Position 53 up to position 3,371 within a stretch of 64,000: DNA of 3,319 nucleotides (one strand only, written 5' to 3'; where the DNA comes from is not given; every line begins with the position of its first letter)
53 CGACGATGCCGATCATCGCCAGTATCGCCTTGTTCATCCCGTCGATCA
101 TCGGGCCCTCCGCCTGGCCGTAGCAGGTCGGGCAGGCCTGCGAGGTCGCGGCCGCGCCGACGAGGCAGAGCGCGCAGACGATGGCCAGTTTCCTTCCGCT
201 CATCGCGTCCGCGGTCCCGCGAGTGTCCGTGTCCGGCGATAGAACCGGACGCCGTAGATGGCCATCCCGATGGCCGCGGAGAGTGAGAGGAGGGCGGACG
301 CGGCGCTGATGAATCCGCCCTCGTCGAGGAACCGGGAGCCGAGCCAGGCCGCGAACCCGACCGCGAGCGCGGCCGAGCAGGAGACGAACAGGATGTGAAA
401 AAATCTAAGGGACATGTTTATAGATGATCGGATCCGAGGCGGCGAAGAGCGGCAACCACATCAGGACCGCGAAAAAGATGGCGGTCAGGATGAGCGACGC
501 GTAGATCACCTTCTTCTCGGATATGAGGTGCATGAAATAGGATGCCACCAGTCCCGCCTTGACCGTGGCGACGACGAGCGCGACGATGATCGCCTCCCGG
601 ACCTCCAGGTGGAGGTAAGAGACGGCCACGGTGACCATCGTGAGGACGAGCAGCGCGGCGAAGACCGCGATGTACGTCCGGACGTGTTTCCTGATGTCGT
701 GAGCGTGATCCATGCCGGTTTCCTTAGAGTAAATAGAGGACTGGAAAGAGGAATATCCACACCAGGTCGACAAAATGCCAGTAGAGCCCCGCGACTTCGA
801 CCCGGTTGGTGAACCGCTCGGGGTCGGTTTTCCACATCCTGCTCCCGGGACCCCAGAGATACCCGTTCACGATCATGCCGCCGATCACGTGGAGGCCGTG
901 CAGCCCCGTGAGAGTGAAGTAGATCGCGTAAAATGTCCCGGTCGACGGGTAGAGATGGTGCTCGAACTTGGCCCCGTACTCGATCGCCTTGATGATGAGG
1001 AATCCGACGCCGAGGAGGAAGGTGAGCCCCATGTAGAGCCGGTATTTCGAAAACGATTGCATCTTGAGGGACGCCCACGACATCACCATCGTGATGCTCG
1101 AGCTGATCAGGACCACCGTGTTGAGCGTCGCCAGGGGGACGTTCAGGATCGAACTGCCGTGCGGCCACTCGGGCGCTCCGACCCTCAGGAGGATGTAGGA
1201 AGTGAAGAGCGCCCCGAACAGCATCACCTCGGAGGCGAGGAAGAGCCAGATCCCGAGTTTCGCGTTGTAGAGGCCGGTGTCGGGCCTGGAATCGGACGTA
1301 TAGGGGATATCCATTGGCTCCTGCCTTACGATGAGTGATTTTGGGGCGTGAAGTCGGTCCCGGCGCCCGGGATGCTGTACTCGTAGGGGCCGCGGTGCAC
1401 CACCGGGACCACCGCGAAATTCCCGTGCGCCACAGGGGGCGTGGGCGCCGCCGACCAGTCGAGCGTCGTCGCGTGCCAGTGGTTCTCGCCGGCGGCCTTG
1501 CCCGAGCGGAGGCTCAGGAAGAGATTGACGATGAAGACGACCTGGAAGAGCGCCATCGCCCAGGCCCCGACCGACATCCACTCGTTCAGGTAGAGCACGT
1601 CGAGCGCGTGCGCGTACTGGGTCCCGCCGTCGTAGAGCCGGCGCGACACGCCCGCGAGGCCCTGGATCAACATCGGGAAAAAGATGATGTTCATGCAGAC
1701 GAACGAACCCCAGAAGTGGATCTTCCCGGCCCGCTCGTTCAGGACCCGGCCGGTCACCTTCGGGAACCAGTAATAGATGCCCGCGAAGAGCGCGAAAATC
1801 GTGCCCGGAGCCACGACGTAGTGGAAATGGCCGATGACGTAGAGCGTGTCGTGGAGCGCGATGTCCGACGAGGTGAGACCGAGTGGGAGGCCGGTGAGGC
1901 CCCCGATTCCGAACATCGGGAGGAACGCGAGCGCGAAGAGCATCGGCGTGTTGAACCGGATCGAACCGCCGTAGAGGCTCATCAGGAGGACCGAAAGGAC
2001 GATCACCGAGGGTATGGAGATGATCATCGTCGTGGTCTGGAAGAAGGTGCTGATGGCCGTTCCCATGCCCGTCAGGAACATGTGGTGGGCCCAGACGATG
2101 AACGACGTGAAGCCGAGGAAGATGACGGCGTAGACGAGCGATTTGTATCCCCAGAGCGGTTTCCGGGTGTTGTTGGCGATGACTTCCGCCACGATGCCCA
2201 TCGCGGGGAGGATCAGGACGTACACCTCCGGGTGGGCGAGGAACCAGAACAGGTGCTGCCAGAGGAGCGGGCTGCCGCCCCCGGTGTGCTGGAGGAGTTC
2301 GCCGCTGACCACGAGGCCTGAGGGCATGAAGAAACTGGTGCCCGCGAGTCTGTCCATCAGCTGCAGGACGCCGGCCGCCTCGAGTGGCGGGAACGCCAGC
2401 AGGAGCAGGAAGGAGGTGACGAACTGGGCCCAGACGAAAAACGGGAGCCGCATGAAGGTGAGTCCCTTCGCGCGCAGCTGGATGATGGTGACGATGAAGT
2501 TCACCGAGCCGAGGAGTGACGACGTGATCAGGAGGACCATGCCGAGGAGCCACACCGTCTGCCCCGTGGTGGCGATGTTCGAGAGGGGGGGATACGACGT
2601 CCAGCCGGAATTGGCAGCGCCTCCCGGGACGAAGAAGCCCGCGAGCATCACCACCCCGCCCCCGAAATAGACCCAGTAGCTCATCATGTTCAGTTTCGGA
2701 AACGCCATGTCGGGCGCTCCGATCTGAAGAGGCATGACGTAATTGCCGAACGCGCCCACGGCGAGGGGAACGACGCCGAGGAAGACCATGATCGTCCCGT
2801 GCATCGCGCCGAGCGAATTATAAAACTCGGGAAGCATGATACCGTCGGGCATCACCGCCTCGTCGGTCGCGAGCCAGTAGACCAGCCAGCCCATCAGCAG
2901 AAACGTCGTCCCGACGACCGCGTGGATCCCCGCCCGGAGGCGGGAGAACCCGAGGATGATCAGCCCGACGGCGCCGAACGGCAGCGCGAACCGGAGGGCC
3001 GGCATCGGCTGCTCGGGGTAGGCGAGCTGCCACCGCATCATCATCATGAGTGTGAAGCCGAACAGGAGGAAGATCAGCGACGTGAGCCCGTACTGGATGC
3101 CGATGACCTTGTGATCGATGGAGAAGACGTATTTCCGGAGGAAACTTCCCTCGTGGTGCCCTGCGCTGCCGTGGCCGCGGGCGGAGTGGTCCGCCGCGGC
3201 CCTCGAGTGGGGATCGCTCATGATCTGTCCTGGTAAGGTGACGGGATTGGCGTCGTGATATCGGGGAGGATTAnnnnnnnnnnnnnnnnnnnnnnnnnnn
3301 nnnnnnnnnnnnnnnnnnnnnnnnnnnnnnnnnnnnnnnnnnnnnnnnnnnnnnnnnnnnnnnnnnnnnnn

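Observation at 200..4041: aa3-type oxidase operon without a subunit II gene; a soluble cupredoxin-like protein occupies the coxII position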

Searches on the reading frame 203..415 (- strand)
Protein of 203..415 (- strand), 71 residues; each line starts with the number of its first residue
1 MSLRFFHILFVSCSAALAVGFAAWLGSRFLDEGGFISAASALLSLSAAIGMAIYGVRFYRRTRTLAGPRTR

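Call 3: search_protein_families(library=pfam, max_evalue=0.1, proteins=[window:203-415:-])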
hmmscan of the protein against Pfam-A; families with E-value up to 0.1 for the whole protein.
seq(71 aa): 0 families

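Call 8: search_protein_families(library=ncbifam, max_evalue=0.01, proteins=[window:203-415:-])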
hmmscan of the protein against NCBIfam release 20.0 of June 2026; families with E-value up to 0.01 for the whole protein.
seq(71 aa): 0 families

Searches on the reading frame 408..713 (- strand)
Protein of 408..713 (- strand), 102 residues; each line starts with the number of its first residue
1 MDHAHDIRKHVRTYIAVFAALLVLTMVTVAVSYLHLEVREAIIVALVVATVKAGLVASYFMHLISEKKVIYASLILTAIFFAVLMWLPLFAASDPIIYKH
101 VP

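Call 3: search_protein_families(library=pfam, max_evalue=0.1, proteins=[window:408-713:-])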
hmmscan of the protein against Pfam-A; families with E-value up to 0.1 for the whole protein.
seq(102 aa): 5 families
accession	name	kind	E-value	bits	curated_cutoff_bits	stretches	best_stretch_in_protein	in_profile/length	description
PF03626.19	COX4_pro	-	9.9e-13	48.7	28.9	1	16-84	2-70/72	Prokaryotic Cytochrome C oxidase subunit IV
PF01027.25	Bax1-I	-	0.00063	20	34.1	1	9-93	36-119/207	Inhibitor of apoptosis-promoting Bax1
PF07690.21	MFS_1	-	0.012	14.9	33.4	1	15-90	3-291/347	Major Facilitator Superfamily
PF01925.25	TauE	-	0.03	14.4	32.6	1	15-89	37-111/237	Sulfite exporter TauE/SafE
PF12670.12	DUF3792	-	0.044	14.4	31.3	1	15-92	11-87/115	Protein of unknown function (DUF3792)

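Call 8: search_protein_families(library=ncbifam, max_evalue=0.01, proteins=[window:408-713:-])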
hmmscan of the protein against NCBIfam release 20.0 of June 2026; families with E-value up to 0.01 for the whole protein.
seq(102 aa): 2 families
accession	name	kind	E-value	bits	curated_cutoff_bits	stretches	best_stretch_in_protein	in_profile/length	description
TIGR02229.1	caa3_sub_IV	subfamily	6.8e-14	52.4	37.25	1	10-87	6-84/92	caa(3)-type oxidase, subunit IV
TIGR02908.1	CoxD_Bacillus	equivalog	0.0039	17.1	117.85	1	9-87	23-102/110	cytochrome c oxidase subunit IVB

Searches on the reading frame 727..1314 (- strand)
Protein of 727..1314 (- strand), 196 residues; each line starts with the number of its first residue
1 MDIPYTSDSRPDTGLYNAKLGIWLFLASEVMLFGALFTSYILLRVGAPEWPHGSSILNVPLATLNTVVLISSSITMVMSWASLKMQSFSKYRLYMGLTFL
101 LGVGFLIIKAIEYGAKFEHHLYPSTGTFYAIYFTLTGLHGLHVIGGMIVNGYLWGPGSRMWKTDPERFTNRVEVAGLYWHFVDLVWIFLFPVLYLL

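Call 3: search_protein_families(library=pfam, max_evalue=0.1, proteins=[window:727-1314:-])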
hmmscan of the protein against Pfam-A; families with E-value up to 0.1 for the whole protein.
seq(196 aa): 3 families
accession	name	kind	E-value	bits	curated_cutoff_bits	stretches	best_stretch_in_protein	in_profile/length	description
PF00510.24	COX3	-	8.6e-21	75.4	23.8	1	19-195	77-255/258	Cytochrome c oxidase subunit III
PF04238.17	DUF420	-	0.0048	17.6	30.5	1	61-141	1-81/130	Protein of unknown function (DUF420)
PF14220.11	DUF4329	-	0.088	13.2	28.6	0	147-168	88-109/116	Domain of unknown function (DUF4329)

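Call 8: search_protein_families(library=ncbifam, max_evalue=0.01, proteins=[window:727-1314:-])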
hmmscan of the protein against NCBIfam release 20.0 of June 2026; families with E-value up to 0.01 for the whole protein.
seq(196 aa): 4 families
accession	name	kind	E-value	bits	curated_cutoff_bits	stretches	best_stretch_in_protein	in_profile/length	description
NF050119.1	aa3_CtaE_Actin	exception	3.2e-35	122.1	190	1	18-196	11-189/190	aa3-type cytochrome oxidase subunit III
TIGR02842.1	CyoC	equivalog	4.3e-34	118.4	223.75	1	20-196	3-177/180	cytochrome o ubiquinol oxidase subunit III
NF007944.0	PRK10663.1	equivalog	3.3e-30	105.4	340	1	18-196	25-201/204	cytochrome o ubiquinol oxidase subunit III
TIGR02897.1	QoxC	equivalog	1.1e-28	100.7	239.9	1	17-195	10-186/190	cytochrome aa3 quinol oxidase subunit III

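Call 30: find_related_loci(query=window:727-1314:-, collection=metagenome_contigs, flank=8000)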
Query seq(196 aa) (196 aa) in metagenome_contigs; peptide patterns used: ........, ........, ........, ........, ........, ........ (x = any residue, [..] = any of these).
600 stretches matched a pattern (row limit reached: there are more); 597 encode a relative of the query (tblastn E <= 1e-3); the best 80 are kept; 80 distinct loci.
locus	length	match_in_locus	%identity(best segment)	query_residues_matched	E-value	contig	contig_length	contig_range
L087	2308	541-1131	80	1-196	4e-112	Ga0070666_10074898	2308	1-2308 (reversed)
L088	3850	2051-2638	78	1-196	4e-104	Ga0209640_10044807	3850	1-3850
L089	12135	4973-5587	72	1-196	6e-100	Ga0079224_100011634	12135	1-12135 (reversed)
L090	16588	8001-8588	77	1-196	4e-100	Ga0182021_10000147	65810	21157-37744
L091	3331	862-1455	72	1-196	6e-98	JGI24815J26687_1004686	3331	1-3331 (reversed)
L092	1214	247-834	74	1-196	4e-104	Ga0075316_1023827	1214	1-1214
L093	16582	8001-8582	70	3-196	3e-96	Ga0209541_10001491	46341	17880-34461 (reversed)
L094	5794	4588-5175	72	1-196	2e-95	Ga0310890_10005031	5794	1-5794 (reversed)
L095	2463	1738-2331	72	1-196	6e-99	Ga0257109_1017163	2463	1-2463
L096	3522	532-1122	71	1-196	3e-95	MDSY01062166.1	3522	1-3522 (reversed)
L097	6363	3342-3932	71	1-196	6e-94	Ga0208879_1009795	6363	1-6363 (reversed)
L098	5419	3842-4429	72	1-196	1e-93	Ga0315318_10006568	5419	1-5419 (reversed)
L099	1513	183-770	73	1-196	8e-100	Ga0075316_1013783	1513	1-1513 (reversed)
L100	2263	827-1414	71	1-196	1e-95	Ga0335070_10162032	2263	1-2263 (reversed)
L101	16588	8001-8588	69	1-196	2e-91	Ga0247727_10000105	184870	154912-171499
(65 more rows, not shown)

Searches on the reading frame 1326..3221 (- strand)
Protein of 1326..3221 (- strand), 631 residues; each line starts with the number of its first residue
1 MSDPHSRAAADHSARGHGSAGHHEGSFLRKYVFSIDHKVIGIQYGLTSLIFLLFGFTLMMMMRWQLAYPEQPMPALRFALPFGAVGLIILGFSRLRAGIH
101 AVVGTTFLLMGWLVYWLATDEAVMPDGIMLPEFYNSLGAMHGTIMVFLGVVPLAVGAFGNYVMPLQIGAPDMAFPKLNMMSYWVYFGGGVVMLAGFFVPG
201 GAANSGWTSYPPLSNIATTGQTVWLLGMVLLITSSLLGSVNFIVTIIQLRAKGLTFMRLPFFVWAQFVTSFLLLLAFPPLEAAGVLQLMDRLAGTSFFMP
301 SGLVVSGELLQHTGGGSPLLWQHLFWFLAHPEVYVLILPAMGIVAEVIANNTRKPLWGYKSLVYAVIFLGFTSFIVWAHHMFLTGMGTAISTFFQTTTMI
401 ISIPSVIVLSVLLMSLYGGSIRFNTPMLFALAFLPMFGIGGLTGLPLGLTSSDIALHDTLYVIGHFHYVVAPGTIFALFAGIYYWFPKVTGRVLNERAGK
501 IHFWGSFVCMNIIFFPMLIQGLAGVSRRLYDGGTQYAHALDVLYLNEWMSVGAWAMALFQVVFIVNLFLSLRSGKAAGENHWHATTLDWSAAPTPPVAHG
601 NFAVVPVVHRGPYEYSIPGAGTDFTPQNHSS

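Call 3: search_protein_families(library=pfam, max_evalue=0.1, proteins=[window:1326-3221:-])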
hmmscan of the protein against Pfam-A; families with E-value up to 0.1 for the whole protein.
window:1326-3221:- (631 aa): 2 families
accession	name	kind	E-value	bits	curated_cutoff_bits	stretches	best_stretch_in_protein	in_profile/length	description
PF00115.25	COX1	-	1.9e-131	439.4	34.8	1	40-554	2-435/436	Cytochrome C and Quinol oxidase polypeptide I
PF15108.11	TMEM37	-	0.096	13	31.7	1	221-275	116-169/182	Voltage-dependent calcium channel gamma-like subunit protein family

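Call 5: search_solved_structures(query=window:1326-3221:-, show_alignments=2, max_evalue=1e-10)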
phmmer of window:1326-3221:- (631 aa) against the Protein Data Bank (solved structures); distinct sequences matched with E-value up to 1e-10: 41.
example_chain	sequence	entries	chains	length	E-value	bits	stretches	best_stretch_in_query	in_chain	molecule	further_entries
6koc_A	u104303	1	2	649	8.5e-112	378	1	132-609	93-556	AA3-600 quinol oxidase subunit I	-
6kob_A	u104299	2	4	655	8.9e-112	377.9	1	132-609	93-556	AA3-600 quinol oxidase subunit I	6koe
1ar1_A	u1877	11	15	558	1.8e-111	376.9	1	133-603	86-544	CYTOCHROME C OXIDASE | Cytochrome c oxidase subunit 1-beta | Cytochrome c oxidase subunit 1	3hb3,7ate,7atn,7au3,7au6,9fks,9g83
3ehb_A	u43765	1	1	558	7e-111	375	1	133-603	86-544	Cytochrome c oxidase subunit 1-beta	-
1m56_A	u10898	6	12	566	9.4e-111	374.5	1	123-599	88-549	CYTOCHROME C OXIDASE | Cytochrome c oxidase subunit 1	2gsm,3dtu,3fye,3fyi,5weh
6pw0_A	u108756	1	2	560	9.5e-111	374.5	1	124-599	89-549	Cytochrome c oxidase subunit 1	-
1m57_A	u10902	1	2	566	2.7e-110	373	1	123-599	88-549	CYTOCHROME C OXIDASE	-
3om3_A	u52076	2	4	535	8.8e-110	371.3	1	116-596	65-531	Cytochrome c oxidase, aa3 type, subunit I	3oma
6ymx_a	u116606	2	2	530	9.2e-110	371.3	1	132-568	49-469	Cytochrome c oxidase subunit 1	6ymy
6ci0_A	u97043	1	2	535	1.4e-109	370.6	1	116-596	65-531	Cytochrome c oxidase subunit 1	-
6pw1_A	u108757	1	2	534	1.6e-109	370.5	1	116-596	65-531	Cytochrome c oxidase subunit 1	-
7jro_a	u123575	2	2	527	3.1e-109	369.5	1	132-608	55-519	COX1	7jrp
1qle_A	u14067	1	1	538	7.6e-109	368.2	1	133-603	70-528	CYTOCHROME C OXIDASE POLYPEPTIDE I-BETA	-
6giq_a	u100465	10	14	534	1.2e-108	367.6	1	132-568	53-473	Cytochrome c oxidase subunit 1 | CYTOCHROME C OXIDASE SUBUNIT 1; SYNONYM: CYTOCHROME C OXIDASE POLYPEPTIDE I, COX1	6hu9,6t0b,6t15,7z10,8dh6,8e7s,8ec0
3omi_A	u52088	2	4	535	2.8e-108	366.3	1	116-596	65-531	Cytochrome c oxidase, aa3 type, subunit I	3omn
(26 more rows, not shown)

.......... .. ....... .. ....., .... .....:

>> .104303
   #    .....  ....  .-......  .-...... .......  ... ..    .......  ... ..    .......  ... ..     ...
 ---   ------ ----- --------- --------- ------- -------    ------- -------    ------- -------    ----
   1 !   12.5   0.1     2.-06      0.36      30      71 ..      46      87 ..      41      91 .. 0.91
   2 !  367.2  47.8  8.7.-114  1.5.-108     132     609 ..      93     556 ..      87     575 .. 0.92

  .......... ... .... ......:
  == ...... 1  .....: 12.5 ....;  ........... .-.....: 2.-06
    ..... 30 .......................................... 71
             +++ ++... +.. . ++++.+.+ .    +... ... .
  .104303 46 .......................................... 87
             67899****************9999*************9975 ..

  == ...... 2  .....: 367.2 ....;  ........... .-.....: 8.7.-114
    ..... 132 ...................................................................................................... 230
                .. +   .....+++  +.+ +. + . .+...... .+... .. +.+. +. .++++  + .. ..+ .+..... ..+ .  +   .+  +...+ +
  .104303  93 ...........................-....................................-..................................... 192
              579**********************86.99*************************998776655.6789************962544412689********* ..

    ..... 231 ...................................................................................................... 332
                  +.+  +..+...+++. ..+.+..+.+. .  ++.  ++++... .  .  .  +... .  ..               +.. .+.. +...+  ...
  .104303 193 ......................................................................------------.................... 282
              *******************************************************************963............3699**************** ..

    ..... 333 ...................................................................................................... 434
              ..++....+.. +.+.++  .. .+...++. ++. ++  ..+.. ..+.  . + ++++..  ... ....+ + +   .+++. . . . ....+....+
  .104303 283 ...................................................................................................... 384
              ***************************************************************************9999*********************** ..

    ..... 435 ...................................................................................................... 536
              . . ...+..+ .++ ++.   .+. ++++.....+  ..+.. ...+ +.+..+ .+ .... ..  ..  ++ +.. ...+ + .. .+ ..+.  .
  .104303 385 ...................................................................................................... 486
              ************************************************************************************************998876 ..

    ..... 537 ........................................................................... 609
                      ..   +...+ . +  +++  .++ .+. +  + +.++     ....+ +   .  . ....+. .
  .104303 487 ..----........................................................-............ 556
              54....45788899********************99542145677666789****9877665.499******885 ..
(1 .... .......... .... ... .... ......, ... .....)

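Call 8: search_protein_families(library=ncbifam, max_evalue=0.01, proteins=[window:1326-3221:-])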
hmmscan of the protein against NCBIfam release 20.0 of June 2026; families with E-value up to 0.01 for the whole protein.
window:1326-3221:- (631 aa): 6 families
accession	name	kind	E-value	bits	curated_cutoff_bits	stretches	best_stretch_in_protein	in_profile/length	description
TIGR02891.1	CtaD_CoxA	equivalog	1.5e-169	564.9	670.75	2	101-607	15-503/504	cytochrome c oxidase subunit I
NF050116.1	cyt_aa3_Actin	exception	4.6e-128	428.3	880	1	103-608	18-507/522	aa3-type cytochrome oxidase subunit I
TIGR02882.1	QoxB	equivalog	5.5e-124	415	1015.5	1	125-609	82-551/643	cytochrome aa3 quinol oxidase subunit I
TIGR02843.1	CyoB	equivalog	3.2e-116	389.3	1020.35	2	126-610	90-559/646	cytochrome o ubiquinol oxidase subunit I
NF011592.0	PRK15017.1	equivalog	3.9e-94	316.7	1271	2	126-610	91-560/663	cytochrome o ubiquinol oxidase subunit I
NF041075.1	quin_ox_SoxB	equivalog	1.2e-15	57.4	700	1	112-569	17-452/468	proton pump complex quinol oxidase subunit SoxB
